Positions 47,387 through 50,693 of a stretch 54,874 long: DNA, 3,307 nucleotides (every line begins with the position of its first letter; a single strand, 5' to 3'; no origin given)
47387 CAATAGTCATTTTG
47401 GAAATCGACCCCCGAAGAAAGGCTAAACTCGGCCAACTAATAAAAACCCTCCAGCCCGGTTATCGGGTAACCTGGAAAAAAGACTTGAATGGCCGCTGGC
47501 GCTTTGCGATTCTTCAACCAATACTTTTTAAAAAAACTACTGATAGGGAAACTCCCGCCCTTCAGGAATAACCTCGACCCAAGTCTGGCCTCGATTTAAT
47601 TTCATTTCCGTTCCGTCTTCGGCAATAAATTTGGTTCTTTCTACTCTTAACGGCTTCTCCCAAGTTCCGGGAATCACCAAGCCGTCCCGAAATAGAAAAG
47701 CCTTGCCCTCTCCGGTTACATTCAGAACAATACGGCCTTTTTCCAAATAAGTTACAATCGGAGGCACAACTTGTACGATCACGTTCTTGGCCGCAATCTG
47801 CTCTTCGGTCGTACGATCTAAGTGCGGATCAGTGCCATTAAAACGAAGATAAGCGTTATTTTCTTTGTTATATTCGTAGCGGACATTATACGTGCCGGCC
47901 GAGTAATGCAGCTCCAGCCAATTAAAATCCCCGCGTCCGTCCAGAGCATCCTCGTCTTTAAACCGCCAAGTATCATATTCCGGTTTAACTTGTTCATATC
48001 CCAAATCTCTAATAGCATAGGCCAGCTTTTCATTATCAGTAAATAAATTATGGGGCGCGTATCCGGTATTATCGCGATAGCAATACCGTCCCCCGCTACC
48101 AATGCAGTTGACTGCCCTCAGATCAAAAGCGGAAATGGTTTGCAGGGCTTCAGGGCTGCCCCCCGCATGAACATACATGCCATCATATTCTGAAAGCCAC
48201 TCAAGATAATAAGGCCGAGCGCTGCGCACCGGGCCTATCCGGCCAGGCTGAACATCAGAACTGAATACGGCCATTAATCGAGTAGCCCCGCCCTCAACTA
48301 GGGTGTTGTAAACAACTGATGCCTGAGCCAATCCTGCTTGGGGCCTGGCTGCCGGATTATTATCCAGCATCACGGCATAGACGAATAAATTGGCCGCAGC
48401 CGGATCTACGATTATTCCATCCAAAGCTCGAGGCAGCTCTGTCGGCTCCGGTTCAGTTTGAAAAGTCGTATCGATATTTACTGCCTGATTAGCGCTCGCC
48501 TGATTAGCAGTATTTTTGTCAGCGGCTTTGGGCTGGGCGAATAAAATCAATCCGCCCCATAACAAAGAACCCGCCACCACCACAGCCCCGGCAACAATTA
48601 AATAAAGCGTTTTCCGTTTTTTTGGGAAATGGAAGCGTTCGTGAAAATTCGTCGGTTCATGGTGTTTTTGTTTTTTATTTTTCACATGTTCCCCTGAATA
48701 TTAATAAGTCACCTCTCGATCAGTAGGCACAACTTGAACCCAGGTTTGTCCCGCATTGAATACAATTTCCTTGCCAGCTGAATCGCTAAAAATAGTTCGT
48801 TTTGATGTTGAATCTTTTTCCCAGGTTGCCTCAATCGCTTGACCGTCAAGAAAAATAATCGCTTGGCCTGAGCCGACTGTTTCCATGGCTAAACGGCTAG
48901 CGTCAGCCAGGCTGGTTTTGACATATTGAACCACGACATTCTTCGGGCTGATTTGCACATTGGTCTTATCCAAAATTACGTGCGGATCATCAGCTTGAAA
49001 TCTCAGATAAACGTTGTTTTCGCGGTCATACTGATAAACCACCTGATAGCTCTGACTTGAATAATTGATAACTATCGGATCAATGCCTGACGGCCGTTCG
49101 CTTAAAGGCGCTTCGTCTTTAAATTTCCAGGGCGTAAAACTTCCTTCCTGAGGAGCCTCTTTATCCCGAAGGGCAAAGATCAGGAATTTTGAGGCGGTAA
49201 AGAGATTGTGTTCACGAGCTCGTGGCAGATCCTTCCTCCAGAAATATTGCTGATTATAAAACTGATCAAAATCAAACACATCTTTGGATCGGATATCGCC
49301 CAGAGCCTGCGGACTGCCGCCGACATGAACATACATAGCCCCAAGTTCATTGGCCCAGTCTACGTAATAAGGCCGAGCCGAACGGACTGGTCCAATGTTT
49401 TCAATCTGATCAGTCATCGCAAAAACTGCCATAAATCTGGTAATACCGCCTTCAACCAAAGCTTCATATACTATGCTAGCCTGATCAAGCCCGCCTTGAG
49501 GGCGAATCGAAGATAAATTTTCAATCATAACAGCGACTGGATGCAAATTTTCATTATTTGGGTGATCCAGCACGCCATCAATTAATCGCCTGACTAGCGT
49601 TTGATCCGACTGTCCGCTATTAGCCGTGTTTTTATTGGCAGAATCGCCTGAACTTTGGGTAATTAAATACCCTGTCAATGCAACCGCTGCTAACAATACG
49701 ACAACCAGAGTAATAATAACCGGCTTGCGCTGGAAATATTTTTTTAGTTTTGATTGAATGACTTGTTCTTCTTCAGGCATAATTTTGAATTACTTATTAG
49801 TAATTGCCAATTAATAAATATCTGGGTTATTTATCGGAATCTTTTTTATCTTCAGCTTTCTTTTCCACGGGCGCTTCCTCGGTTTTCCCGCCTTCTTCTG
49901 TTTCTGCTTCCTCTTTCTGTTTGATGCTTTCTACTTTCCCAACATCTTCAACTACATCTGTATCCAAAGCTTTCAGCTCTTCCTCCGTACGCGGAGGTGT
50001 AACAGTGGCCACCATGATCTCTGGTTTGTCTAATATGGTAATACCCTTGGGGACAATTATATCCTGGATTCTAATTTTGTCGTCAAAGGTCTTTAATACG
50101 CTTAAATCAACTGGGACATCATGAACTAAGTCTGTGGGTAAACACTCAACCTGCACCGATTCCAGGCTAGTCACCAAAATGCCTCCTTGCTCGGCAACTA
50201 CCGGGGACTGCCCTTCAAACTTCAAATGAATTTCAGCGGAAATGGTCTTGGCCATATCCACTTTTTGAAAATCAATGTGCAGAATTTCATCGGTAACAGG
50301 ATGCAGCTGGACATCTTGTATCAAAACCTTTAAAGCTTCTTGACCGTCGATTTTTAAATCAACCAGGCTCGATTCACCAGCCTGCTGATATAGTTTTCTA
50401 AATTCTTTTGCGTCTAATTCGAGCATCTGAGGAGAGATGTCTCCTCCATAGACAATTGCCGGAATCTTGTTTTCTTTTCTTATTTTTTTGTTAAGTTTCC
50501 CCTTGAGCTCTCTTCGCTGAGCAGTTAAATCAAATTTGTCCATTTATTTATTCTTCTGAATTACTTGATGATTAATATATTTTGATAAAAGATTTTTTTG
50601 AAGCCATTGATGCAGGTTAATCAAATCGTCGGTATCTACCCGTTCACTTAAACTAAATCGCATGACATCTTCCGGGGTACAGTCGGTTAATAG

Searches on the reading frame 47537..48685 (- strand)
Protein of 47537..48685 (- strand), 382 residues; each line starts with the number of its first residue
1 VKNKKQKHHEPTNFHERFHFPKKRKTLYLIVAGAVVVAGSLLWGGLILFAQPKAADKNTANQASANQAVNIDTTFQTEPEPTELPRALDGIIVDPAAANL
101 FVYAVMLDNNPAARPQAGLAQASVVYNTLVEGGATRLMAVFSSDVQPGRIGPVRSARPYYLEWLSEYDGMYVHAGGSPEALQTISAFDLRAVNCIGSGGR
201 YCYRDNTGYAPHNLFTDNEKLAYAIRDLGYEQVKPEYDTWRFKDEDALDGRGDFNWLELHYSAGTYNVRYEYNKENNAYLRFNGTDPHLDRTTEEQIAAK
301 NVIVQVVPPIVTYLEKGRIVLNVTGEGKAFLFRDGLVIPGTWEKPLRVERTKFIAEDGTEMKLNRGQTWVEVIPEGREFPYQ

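Call 31: search_protein_families(library=pfam, proteins=[window:47537-48685:-], max_evalue=0.01)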
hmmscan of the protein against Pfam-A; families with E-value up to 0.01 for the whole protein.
window:47537-48685:- (382 aa): 2 families
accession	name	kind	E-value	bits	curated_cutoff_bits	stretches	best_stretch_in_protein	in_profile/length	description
PF11258.13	DUF3048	-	1.2e-43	149.2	25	1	93-230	7-147/148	Protein of unknown function (DUF3048) N-terminal domain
PF17479.7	DUF3048_C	-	1.7e-28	99.7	25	1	258-370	2-114/114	Protein of unknown function (DUF3048) C-terminal domain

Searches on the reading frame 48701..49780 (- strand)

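Call 99: search_protein_families(library=pfam, proteins=[window:48701-49780:-], max_evalue=0.00001)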
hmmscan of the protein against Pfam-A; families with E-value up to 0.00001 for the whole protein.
window:48701-49780:- (359 aa): 2 families
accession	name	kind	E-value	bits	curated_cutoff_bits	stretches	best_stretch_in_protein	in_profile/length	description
PF11258.13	DUF3048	-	2.4e-42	145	25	1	75-200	10-138/148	Protein of unknown function (DUF3048) N-terminal domain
PF17479.7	DUF3048_C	-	1.1e-27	97.1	25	1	237-348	2-114/114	Protein of unknown function (DUF3048) C-terminal domain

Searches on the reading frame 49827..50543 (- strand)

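Call 99: search_protein_families(library=pfam, proteins=[window:49827-50543:-], max_evalue=0.00001)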
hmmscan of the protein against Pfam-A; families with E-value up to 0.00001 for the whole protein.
window:49827-50543:- (238 aa): 2 families
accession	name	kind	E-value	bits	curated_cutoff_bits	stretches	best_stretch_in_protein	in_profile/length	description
PF01386.24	Ribosomal_L25p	-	2.4e-26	92.4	23.6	1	6-92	1-82/82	Ribosomal L25p family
PF14693.11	Ribosomal_TL5_C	-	3.4e-18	66.2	27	1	101-185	2-84/84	Ribosomal protein TL5, C-terminal domain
